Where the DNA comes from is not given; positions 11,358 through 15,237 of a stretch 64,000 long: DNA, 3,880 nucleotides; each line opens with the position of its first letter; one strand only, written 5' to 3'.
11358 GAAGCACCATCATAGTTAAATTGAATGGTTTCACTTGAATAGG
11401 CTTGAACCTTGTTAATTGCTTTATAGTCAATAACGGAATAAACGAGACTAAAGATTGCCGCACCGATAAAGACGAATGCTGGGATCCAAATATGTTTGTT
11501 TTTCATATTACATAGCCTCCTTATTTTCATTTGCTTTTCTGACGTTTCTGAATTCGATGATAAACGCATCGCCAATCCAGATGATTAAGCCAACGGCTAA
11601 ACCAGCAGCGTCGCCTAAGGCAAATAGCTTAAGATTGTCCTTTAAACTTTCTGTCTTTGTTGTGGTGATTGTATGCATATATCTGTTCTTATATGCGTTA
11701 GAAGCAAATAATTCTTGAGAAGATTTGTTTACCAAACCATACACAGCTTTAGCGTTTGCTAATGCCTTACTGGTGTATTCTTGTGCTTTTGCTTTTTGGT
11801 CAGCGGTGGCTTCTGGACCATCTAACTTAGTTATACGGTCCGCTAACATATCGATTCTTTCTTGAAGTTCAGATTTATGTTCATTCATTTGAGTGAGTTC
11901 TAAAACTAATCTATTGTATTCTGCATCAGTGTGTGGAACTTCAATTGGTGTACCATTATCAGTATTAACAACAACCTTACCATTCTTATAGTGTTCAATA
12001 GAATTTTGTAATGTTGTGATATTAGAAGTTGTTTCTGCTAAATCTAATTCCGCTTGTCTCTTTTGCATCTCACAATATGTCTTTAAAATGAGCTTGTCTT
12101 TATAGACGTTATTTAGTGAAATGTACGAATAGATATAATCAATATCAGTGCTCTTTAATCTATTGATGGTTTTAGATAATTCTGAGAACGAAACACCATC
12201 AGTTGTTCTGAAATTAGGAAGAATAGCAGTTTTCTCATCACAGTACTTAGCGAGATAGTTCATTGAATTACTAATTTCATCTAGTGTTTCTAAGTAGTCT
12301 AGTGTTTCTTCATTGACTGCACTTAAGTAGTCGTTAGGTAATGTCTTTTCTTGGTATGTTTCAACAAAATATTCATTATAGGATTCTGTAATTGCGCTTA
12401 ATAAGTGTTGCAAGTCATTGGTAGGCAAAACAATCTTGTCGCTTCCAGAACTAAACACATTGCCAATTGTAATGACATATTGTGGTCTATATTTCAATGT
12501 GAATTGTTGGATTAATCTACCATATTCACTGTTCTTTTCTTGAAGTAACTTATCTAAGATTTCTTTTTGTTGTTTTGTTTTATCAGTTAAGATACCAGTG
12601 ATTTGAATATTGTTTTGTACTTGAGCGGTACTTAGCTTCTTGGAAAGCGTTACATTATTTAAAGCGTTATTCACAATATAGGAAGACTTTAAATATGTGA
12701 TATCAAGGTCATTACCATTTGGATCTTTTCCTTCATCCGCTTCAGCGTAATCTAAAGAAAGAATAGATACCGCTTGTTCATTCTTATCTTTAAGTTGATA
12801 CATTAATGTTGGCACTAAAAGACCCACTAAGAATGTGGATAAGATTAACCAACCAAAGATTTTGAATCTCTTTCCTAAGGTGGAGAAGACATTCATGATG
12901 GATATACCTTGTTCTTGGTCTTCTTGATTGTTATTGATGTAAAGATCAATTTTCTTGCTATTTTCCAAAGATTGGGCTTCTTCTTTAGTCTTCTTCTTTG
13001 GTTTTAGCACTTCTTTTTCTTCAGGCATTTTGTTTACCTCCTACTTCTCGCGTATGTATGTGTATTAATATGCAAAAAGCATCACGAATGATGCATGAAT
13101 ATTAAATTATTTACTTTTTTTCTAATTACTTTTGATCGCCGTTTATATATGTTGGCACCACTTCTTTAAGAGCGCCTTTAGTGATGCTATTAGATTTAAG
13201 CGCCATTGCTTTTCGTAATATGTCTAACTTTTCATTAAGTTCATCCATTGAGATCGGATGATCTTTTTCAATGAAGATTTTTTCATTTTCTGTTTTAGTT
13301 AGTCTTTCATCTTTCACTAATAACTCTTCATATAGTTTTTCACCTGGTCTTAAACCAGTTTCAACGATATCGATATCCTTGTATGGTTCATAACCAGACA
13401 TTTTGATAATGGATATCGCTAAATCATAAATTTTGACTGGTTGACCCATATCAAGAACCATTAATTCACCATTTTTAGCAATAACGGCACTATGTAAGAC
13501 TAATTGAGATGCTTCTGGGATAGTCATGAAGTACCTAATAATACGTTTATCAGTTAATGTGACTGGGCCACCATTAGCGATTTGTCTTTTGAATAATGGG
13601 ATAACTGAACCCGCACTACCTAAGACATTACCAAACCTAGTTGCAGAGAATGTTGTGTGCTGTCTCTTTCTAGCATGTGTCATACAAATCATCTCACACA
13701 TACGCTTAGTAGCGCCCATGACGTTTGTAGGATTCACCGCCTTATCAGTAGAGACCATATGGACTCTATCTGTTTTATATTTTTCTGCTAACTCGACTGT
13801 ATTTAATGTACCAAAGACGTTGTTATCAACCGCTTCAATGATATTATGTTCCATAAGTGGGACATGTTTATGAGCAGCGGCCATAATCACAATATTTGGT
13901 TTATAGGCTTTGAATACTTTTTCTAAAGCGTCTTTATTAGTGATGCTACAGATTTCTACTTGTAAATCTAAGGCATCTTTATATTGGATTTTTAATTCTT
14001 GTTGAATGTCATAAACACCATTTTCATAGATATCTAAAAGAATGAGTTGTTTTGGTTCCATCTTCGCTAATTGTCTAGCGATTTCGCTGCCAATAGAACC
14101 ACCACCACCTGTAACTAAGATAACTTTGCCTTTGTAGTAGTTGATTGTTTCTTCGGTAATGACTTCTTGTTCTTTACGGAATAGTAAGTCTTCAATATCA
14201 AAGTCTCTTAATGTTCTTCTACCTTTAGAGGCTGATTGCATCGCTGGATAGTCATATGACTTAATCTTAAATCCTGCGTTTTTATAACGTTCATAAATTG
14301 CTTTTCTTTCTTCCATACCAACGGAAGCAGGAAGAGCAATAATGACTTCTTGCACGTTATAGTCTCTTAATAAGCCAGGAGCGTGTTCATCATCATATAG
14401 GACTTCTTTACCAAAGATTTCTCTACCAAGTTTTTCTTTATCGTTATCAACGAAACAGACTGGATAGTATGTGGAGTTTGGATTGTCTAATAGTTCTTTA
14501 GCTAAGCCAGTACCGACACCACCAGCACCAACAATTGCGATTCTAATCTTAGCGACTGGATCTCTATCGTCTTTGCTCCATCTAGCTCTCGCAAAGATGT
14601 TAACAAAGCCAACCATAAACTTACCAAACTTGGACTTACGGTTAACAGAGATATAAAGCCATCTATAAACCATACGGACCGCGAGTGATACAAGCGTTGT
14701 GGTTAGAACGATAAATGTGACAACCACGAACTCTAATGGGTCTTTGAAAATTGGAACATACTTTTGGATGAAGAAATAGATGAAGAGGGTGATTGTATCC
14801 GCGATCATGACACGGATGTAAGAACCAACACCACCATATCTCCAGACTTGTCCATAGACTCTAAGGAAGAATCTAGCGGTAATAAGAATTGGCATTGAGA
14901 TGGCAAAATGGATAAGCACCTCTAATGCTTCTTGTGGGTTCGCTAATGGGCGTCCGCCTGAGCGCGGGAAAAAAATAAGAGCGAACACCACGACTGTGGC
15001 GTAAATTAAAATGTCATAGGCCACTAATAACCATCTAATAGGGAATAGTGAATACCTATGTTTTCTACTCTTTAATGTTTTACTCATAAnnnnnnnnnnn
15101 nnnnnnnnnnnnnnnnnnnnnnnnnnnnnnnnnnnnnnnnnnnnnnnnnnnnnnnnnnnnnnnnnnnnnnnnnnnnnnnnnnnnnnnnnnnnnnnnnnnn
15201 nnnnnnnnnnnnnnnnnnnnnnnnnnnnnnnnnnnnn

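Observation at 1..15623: Glycopolymer locus likely making a 4-amino-4,6-dideoxyhexosamine-primed, LicD-decorated polymer under a NusG-paralog antiterminator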

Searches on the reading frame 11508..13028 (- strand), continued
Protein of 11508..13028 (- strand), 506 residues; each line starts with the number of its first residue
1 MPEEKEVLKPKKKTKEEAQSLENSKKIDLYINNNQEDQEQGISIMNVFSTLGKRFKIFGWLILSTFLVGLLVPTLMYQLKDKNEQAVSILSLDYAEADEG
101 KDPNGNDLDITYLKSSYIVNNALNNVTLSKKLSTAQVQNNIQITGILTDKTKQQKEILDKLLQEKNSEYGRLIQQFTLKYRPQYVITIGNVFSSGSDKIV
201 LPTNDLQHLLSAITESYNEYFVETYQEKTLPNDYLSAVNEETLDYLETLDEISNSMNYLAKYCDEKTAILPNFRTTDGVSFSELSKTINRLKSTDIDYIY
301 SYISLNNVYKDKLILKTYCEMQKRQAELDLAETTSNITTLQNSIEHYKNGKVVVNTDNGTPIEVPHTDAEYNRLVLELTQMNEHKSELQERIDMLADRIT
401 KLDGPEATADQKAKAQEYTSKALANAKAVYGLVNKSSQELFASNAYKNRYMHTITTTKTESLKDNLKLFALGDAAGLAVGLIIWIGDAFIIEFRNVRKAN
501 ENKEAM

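Call 47: search_protein_families(library=pfam, alignment_id=A3, max_evalue=0.1)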
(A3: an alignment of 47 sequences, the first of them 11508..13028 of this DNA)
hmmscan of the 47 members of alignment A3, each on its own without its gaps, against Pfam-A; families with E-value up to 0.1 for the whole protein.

A. member 1, window:11508-13028:- (506 aa): 2 families
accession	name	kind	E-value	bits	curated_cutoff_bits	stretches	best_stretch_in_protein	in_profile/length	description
PF00210.30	Ferritin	-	0.021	15.2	24.5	1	381-441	37-103/142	Ferritin-like domain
PF20669.3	Exo70_N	-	0.037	14.7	23.9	0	240-291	28-62/83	Exocyst complex component Exo70 N-terminal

B. families by the number of members that match (of 47 scanned): 96 families (the first 25 are shown)
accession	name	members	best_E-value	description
PF02706.20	Wzz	13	2.1e-06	Chain length determinant protein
PF16888.10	YwqH-like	4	0.00092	YwqH-like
PF02996.22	Prefoldin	3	0.00038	Prefoldin subunit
PF21934.1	Yop-YscD_ppl_3rd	2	0.00084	YscD/CdsD-like Bon-like domain 3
PF15020.11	Beta-prop_CATSPERD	2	0.0062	CATSPERD, beta-propeller domain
PF06305.16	LapA_dom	2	0.0085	Lipopolysaccharide assembly protein A domain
PF17060.10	MPS2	2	0.0099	Monopolar spindle protein 2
PF13807.11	GNVR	2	0.011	G-rich domain on putative tyrosine kinase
PF12795.12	MscS_porin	2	0.033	Mechanosensitive ion channel porin domain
PF11865.14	mTOR_dom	2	0.038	Serine/threonine-protein kinase mTOR domain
PF08651.15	DASH_Duo1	2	0.047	DASH complex subunit Duo1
PF00331.26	Glyco_hydro_10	1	2.6e-95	Glycosyl hydrolase family 10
PF01471.23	PG_binding_1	1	4.8e-07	Putative peptidoglycan binding domain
PF23854.1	DUF7217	1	6.7e-05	Domain of unknown function (DUF7217)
PF03961.19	FapA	1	0.00026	Flagellar Assembly Protein A beta solenoid domain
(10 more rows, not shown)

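Call 79: search_protein_families(library=pfam, proteins=[L013:610-1539:+, L013:1650-2384:+, L013:2384-3289:+, L014:653-1288:+, L014:1285-2316:+, L015:3-923:+, L015:923-1348:+, L007:10289-11137:+, L007:13036-14286:+], max_evalue=0.00001)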
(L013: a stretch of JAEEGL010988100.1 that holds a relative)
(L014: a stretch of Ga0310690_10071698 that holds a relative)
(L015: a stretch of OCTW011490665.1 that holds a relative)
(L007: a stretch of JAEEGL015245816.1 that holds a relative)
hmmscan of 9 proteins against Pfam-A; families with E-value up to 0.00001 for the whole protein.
L013:610-1539:+ (309 aa): 2 families
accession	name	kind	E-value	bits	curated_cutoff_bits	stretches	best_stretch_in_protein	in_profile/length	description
PF21537.2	DUF1980_C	-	1.4e-11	44.7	25.9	1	177-299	8-132/141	DUF1980 C-terminal domain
PF02492.25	cobW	-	4.1e-09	36.7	20.7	0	5-63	1-57/180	CobW/HypB/UreG, nucleotide-binding domain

L013:1650-2384:+ (244 aa): 1 family
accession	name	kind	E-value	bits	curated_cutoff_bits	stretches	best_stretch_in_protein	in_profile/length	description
PF13412.12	HTH_24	-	6.4e-11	42.1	21.9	1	47-90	4-47/48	Winged helix-turn-helix DNA-binding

L013:2384-3289:+ (301 aa): 1 family
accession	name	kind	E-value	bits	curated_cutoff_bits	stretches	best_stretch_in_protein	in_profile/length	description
PF00483.29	NTP_transferase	-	2e-35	123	21.2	1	11-272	1-239/245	Nucleotidyl transferase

L014:653-1288:+ (211 aa): 1 family
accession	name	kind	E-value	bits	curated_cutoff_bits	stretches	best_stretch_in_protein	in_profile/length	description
PF13412.12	HTH_24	-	7.7e-09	35.4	21.9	1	16-58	5-47/48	Winged helix-turn-helix DNA-binding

L014:1285-2316:+ (343 aa): 8 families
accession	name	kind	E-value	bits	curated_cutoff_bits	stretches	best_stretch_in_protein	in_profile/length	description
PF16363.11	GDP_Man_Dehyd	-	6.4e-59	200.5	27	1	3-328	1-331/332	GDP-mannose 4,6 dehydratase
PF01370.27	Epimerase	-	7e-58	196.3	20.9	1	2-266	1-240/240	NAD dependent epimerase/dehydratase family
PF01073.25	3Beta_HSD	-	1.4e-21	77.2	22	1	3-160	1-158/280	3-beta hydroxysteroid dehydrogenase/isomerase family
PF02719.21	Polysacc_synt_2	-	2e-19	70.3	20.2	1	2-183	1-175/293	Polysaccharide biosynthesis protein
PF04321.23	RmlD_sub_bind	-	2.6e-13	50.1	27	1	2-161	3-138/287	RmlD substrate binding domain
PF08659.16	KR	-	7.6e-09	36.2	22.6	1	2-130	3-144/180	KR domain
PF07993.18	NAD_binding_4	-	2.4e-08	33.9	20.1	1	5-167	2-197/258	Male sterility protein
PF13460.12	NAD_binding_10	-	4.4e-08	33.7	27.2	1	6-173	1-142/184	NAD(P)H-binding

L015:3-923:+ (306 aa): 0 families

L015:923-1348:+ (141 aa): 0 families

L007:10289-11137:+ (282 aa): 1 family
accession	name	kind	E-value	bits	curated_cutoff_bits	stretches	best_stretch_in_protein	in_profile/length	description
PF03328.21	HpcH_HpaI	-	3.1e-11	43.4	25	1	10-159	9-159/221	HpcH/HpaI aldolase/citrate lyase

L007:13036-14286:+ (416 aa): 2 families
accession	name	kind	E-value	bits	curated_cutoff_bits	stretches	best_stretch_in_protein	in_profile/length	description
PF01467.32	CTP_transf_like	-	4.7e-22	79.1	21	1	5-125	1-132/133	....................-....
PF01408.29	GFO_IDH_MocA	-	5.5e-13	50.1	24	1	142-216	44-117/120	Oxidoreductase family, NAD-binding Rossmann fold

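Call 89: find_homologous_proteins(query=L002:7372-7905:+, max_evalue=1e-10)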
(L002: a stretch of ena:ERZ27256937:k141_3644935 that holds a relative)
Query L002:7372-7905:+ (177 aa): 463 proteins with E <= 1e-10 among 500 candidates; the best 120 are listed.
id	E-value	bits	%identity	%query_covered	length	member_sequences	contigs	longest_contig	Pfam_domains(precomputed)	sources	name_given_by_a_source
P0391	3.0e-107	374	94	100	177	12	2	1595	PF02357.25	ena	-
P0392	2.6e-101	355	90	100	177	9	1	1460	PF02357.25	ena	-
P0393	1.2e-94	333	84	100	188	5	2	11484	PF02357.25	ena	-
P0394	2.9e-92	325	82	100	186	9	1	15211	PF02357.25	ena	-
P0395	1.8e-91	323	83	100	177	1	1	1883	PF02357.25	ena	-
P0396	2.0e-91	323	82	100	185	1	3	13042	PF02357.25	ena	-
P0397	2.1e-91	322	83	100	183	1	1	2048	PF02357.25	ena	-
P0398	2.3e-91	322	82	93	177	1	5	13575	PF02357.25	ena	-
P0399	6.7e-91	321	82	100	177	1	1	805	PF02357.25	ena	-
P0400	9.3e-91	320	83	100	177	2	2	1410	PF02357.25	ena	-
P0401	1.2e-90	320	82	100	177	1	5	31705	PF02357.25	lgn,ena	-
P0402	1.7e-90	320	82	100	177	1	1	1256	PF02357.25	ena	-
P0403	1.8e-90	319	82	100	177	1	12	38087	PF02357.25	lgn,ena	-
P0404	1.8e-90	319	82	100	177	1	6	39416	PF02357.25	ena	-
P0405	6.9e-90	318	82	100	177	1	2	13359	PF02357.25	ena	-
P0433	4.2e-86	305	78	100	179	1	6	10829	PF02357.25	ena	-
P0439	8.1e-85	301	76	100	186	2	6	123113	PF02357.25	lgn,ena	-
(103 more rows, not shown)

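Call 91: find_encoding_contigs(protein=P0439, flank=6000, max_places=6)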
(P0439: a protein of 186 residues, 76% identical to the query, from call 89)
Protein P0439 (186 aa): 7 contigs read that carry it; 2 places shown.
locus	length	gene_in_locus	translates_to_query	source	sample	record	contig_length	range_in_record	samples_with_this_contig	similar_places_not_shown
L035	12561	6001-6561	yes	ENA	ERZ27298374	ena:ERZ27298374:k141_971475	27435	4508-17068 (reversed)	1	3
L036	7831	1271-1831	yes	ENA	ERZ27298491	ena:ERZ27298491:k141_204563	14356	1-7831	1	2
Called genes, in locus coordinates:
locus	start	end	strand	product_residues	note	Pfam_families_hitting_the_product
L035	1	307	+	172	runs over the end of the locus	PF04892:VanZ-LLP1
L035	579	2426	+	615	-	PF13292:DXP_synthase_N, PF00676:E1_dh (weak), PF02779:Transket_pyr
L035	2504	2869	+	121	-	PF05973:Gp49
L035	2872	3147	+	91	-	PF01381:HTH_3, PF13560:HTH_31 (weak)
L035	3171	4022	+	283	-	PF02401:LYTB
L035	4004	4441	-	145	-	PF13470:PIN_3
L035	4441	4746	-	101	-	PF04221:RelB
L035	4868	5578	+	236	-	PF01255:Prenyltransf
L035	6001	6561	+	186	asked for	PF02357:NusG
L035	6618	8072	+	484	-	-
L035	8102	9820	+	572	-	PF02397:Bac_transf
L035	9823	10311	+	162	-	PF08660:Alg14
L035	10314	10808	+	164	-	PF04101:Glyco_tran_28_C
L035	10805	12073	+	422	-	PF04932:Wzy_C (weak)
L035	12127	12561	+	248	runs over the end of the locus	PF02706:Wzz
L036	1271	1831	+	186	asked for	PF02357:NusG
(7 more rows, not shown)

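Call 92: find_encoding_contigs(protein=P0433, flank=6000, max_places=6)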
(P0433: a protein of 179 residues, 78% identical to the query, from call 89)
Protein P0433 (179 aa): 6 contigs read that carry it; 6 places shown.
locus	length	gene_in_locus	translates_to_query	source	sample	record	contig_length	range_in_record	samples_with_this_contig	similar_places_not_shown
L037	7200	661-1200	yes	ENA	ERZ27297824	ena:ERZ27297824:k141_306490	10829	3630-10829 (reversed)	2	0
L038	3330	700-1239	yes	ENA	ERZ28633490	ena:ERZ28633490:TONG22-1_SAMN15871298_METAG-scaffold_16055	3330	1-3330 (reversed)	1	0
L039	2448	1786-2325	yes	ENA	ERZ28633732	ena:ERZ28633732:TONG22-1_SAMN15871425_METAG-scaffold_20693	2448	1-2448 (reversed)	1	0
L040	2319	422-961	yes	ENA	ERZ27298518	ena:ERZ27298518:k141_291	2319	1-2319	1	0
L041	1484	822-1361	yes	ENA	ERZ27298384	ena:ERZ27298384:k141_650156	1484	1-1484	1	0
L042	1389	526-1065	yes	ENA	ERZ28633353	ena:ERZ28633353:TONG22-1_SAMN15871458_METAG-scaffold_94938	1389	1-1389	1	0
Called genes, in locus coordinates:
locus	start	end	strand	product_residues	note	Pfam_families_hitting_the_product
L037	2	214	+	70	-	?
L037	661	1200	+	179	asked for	PF02357:NusG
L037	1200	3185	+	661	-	PF02254:TrkA_N (faint), PF03435:Sacchrp_dh_NADP (faint), PF00106:adh_short (weak), PF01073:3Beta_HSD (weak), PF01370:Epimerase, PF02719:Polysacc_synt_2, PF04321:RmlD_sub_bind, PF16363:GDP_Man_Dehyd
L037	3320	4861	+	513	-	-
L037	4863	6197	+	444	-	-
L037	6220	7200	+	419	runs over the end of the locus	PF01041:DegT_DnrJ_EryC1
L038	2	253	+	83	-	?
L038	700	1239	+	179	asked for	PF02357:NusG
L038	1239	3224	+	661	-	PF00106:adh_short (faint), PF02254:TrkA_N (faint), PF03435:Sacchrp_dh_NADP (faint), PF01073:3Beta_HSD (weak), PF01370:Epimerase, PF02719:Polysacc_synt_2, PF04321:RmlD_sub_bind, PF16363:GDP_Man_Dehyd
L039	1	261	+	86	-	?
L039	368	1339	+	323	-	PF02661:Fic, PF08220:HTH_DeoR, PF08279:HTH_11 (weak), PF13412:HTH_24 (weak)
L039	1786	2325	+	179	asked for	PF02357:NusG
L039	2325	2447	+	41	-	?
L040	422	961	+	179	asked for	PF02357:NusG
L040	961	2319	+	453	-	?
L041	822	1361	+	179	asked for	PF02357:NusG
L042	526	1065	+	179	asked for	PF02357:NusG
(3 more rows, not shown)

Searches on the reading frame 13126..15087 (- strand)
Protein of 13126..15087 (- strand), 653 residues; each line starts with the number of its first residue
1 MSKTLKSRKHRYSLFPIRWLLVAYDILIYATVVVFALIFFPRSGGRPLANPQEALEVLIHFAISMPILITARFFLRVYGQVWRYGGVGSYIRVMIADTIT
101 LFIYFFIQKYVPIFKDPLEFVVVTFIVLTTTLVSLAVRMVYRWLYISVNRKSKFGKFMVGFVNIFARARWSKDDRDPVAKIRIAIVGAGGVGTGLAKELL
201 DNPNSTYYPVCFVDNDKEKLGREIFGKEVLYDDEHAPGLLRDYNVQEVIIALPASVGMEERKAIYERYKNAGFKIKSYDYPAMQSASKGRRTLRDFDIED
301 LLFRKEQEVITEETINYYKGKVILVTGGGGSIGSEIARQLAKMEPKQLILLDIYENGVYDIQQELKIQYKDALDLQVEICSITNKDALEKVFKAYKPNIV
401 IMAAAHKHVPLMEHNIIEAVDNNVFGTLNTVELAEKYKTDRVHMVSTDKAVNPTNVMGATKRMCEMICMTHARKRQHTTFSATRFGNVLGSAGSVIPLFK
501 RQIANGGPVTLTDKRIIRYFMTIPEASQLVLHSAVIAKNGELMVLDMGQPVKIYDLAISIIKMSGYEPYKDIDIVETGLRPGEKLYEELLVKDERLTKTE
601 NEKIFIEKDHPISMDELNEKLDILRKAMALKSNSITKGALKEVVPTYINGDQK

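Call 8: search_protein_families(library=pfam, proteins=[window:13126-15087:-], max_evalue=0.01)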
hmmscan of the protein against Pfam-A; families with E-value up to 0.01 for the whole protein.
window:13126-15087:- (653 aa): 16 families
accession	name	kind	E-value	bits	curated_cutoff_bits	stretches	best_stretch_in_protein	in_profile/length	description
PF02719.21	Polysacc_synt_2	-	9.1e-113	376.7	20.2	1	323-607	1-291/293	Polysaccharide biosynthesis protein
PF01370.27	Epimerase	-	5.5e-20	72.2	20.9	1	323-514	1-205/240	NAD dependent epimerase/dehydratase family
PF16363.11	GDP_Man_Dehyd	-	1.2e-12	48.4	27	1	324-448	1-130/332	GDP-mannose 4,6 dehydratase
PF04321.23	RmlD_sub_bind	-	6.1e-09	35.8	27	1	323-449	3-103/287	RmlD substrate binding domain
PF01073.25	3Beta_HSD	-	9.1e-08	31.9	22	1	324-453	1-122/280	3-beta hydroxysteroid dehydrogenase/isomerase family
PF02254.24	TrkA_N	-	1.7e-07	32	23.8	1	183-248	1-63/116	TrkA-N domain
PF00106.31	adh_short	-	3.2e-07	30.5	26.6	1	321-435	1-120/195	short chain dehydrogenase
PF13727.12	CoA_binding_3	-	2.6e-06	28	25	1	180-255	78-152/175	CoA-binding domain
PF03435.24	Sacchrp_dh_NADP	-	6.1e-06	27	25.1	0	183-224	1-40/129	Saccharopine dehydrogenase NADP binding domain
PF00899.27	ThiF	-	6.3e-06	25.9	28.1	0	168-199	8-39/238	ThiF family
PF08659.16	KR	-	1.1e-05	25.9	22.6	1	323-406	3-91/180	KR domain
PF07993.18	NAD_binding_4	-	0.00016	21.3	20.1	1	399-465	91-154/258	Male sterility protein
PF01408.29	GFO_IDH_MocA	-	0.00063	20.9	24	1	181-269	1-87/120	Oxidoreductase family, NAD-binding Rossmann fold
PF03807.23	F420_oxidored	-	0.00077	20.5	21.6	0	182-211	1-27/94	NADP oxidoreductase coenzyme F420-dependent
PF00056.29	Ldh_1_N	-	0.0017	18.8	27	0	323-428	3-101/141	lactate/malate dehydrogenase, NAD binding domain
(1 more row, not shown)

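Call 14: search_protein_families(library=ncbifam, proteins=[window:13126-15087:-], max_evalue=0.01)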
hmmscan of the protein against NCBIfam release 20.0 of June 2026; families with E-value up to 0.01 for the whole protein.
window:13126-15087:- (653 aa): 96 families (the best 25 are shown)
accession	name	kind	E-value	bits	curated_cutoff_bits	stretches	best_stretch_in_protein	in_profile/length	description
TIGR03589.1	PseB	equivalog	1.3e-48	165.6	407.75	1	319-608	3-280/324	UDP-N-acetylglucosamine 4,6-dehydratase (inverting)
TIGR04130.1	FnlA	equivalog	4.7e-42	144.1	730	1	318-599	2-274/337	UDP-N-acetylglucosamine 4,6-dehydratase/5-epimerase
TIGR01179.1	galE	equivalog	3.6e-14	52.4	262.3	1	323-492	2-180/332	UDP-glucose 4-epimerase GalE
TIGR03025.1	EPS_sugtrans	subfamily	2e-13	50.4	295.55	1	157-296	102-237/445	exopolysaccharide biosynthesis polyprenyl glycosylphosphotransferase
TIGR01181.1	dTDP_gluc_dehyt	equivalog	6.3e-11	41.9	365.1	1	323-449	2-127/321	dTDP-glucose 4,6-dehydratase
TIGR03023.1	WcaJ_sugtrans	equivalog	2.1e-09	37.2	410.75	1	165-277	114-225/453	undecaprenyl-phosphate glucose phosphotransferase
NF007490.0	PRK10084.1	subfamily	3.3e-09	36.2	649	1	323-439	3-116/361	dTDP-glucose 4,6-dehydratase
TIGR02622.1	CDP_4_6_dhtase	equivalog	2.1e-08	33.7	278.45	1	318-452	2-134/352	CDP-glucose 4,6-dehydratase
TIGR01214.1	rmlD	equivalog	3.3e-08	33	224.05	1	323-448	2-101/285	dTDP-4-dehydrorhamnose reductase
NF007582.0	PRK10217.1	equivalog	6.7e-08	32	698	1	321-438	2-116/355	dTDP-glucose 4,6-dehydratase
NF006619.0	PRK09186.1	equivalog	2.8e-07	30.4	255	1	319-401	3-84/256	oxidoreductase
NF045894.1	PKS_plus_SDR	equivalog_domain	3.3e-07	28.3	1740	1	316-437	1153-1282/1515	type I polyketide synthase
TIGR03570.1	NeuD_NnaD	subfamily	3.5e-07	30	160.8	1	183-277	2-88/202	NeuD/PglB/VioB family sugar acetyltransferase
TIGR02632.1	RhaD_aldol-ADH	equivalog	6.8e-07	28.1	567.75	1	318-394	412-486/676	bifunctional rhamnulose-1-phosphate aldolase/short-chain dehydrogenase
NF006192.0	PRK08324.1-6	equivalog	8.3e-07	27.8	639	1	296-401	414-515/685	bifunctional aldolase/short-chain dehydrogenase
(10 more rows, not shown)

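Call 66: search_solved_structures(query=window:13126-15087:-, max_evalue=1e-20)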
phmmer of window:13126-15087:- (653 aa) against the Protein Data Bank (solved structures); distinct sequences matched with E-value up to 1e-20: 12.
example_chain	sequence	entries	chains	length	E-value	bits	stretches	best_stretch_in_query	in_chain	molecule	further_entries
5bju_A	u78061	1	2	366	6.3e-86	292.4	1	294-625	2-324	WlaL protein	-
5bjw_A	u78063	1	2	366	2.2e-85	290.6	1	294-625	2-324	WlaL protein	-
5bjx_A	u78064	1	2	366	3.3e-85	290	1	294-625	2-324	WlaL protein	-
5bjy_A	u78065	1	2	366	4.1e-85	289.7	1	294-625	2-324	WlaL protein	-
5bjv_A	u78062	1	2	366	1.9e-84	287.5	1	294-625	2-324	WlaL protein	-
6bwc_A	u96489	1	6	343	1.7e-46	162.1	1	317-607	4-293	Polysaccharide biosynthesis protein CapD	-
4j2o_A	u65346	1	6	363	2.8e-37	131.7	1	317-597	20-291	UDP-N-acetylglucosamine 4,6-dehydratase/5-epimerase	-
2gn4_A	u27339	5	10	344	1.1e-35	126.4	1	318-607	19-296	UDP-GlcNAc C6 dehydratase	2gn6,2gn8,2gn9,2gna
3vvb_A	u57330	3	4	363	3.9e-35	124.6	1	318-595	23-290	CapE | Capsular polysaccharide synthesis enzyme Cap8E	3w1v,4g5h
3vvc_A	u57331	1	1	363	1.4e-34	122.8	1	318-595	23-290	Capsular polysaccharide synthesis enzyme Cap8E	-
3pvz_A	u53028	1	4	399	9.4e-30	106.8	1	317-569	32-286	UDP-N-acetylglucosamine 4,6-dehydratase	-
4tqg_A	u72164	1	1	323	2.7e-27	98.7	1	320-599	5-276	Putative dTDP-d-glucose 4 6-dehydratase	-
